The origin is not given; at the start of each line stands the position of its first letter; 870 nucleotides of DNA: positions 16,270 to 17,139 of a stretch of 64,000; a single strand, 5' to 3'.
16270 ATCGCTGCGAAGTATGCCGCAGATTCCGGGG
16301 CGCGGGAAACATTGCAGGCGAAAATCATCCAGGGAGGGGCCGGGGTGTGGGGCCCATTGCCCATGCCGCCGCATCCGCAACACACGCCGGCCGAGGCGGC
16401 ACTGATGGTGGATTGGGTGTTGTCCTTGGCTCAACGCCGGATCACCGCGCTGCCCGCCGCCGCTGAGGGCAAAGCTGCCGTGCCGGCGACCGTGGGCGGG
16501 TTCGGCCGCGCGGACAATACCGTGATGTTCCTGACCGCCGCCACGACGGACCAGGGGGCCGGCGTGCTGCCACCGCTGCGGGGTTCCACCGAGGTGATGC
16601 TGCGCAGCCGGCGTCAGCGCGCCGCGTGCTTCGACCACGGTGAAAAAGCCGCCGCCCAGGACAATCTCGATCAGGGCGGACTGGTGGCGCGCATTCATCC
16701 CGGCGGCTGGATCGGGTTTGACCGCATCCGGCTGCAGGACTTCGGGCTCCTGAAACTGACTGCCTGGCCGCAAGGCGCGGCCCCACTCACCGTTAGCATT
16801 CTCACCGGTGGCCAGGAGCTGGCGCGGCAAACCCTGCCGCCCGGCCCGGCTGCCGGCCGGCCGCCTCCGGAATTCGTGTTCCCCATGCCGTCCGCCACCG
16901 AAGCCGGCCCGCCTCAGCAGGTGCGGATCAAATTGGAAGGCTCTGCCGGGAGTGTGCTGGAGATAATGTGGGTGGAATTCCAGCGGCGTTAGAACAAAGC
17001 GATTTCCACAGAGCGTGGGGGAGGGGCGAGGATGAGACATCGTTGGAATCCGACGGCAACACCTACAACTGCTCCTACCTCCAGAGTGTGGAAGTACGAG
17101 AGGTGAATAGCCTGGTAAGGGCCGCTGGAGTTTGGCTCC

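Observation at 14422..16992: Second heme-c-linked sugar dehydrogenase (GSDH-PKD-cytochrome c-CBM) closes the same xylan operon, a possible bacterial analogue of fungal AA12 enzymes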

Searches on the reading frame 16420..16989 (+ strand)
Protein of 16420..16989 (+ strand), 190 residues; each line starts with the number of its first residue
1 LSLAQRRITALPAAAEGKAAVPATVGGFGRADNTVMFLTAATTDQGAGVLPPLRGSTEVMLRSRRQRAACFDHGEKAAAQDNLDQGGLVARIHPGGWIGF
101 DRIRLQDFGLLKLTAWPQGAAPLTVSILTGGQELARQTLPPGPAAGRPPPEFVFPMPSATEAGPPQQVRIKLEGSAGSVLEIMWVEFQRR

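Call 23: search_protein_families(library=pfam, proteins=[window:16420-16989:+], max_evalue=1)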
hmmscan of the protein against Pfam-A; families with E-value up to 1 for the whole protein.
window:16420-16989:+ (190 aa): 0 families

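Call 35: search_solved_structures(query=A2, max_evalue=10, show_alignments=2)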
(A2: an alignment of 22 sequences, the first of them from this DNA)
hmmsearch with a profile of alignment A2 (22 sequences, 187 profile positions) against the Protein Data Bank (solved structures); distinct sequences matched with E-value up to 10: 19.
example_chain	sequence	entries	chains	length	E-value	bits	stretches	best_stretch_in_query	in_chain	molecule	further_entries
1w9s_A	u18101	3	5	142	1.7e-20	76.7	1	60-185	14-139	BH0236 PROTEIN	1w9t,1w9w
8zvk_A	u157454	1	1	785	6.9e-16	61.7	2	62-185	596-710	AaBgIC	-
1gmm_A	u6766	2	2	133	1.1e-14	57.8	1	64-169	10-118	CBM6 | XYLANASE U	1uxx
2v4v_A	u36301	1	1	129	1.1e-14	57.7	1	61-185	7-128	GH59 GALACTOSIDASE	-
1o8p_A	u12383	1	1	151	7.4e-12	48.6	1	62-185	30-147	PUTATUVE ENDO-XYLANASE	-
1nae_A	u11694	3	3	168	1e-11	48.1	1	62-185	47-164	putative xylanase | PUTATIVE ENDO-XYLANASE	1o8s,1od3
3c7e_A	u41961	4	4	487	1.1e-10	44.7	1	82-186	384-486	Endo-1,4-beta-xylanase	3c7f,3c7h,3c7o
3c7g_A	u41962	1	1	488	1.1e-10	44.7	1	82-186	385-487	Endo-1,4-beta-xylanase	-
5m77_A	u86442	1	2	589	4.7e-10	42.7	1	83-185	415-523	Alpha-1,6-mannanase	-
1uy1_A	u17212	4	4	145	5.8e-10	42.4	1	62-170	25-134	ENDO-1,4-BETA-XYLANASE A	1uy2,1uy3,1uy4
9x3m_A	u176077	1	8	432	2.8e-09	40.2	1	81-172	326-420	Xylan 1,4-beta-xylosidase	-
8hcj_D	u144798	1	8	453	3e-09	40.1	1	81-172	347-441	Xylan 1,4-beta-xylosidase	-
1uxz_A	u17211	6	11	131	9.4e-05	25.4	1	70-182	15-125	CELLULASE B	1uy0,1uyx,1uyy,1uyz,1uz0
5fui_A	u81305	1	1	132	0.0014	21.5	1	63-160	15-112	ENDO-1,3-BETA-GLUCANASE, FAMILY GH16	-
8egx_A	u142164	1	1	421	0.064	16.2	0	23-57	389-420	Protocadherin-16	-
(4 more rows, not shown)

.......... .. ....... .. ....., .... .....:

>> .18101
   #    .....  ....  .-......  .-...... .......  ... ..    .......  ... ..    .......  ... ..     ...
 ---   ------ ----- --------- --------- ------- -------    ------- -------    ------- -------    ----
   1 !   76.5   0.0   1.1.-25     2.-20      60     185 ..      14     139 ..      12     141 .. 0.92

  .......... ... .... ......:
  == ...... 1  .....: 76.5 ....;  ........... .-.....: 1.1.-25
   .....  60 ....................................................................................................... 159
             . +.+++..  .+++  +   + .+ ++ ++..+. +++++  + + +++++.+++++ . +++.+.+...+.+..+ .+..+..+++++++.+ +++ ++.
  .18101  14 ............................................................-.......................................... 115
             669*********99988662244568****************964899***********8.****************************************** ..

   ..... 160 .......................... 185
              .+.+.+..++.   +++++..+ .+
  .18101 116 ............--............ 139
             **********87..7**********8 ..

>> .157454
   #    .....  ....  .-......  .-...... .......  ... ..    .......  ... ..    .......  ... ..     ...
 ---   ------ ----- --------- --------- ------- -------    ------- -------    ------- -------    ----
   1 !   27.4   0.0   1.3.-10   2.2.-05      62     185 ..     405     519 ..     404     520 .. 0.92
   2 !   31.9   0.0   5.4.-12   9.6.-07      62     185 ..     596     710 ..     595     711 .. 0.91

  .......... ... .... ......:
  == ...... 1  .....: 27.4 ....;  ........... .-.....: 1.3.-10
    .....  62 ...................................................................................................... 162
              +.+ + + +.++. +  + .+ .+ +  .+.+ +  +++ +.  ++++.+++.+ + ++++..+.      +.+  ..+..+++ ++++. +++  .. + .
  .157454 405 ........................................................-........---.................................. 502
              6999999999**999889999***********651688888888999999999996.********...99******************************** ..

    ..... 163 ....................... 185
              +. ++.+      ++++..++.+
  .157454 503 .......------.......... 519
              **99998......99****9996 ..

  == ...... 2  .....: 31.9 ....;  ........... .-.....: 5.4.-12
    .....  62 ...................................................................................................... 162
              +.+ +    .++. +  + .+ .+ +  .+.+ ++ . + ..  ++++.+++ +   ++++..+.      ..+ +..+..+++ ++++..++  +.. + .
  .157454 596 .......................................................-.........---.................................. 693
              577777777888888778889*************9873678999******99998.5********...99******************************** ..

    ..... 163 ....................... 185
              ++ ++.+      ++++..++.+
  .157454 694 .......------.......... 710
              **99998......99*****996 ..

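Call 36: search_protein_families(library=pfam, alignment_id=A2, max_evalue=0.01)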
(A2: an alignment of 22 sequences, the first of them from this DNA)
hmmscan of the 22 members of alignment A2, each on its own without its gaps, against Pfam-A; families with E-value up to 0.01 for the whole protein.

A. member 1, seq(185 aa): 0 families

B. families by the number of members that match (of 22 scanned): 2 families
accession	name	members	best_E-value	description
PF03422.21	CBM_6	16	5.3e-23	Carbohydrate binding module (family 6)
PF18099.7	CBM_35_2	1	0.0012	Carbohydrate binding module (family 35)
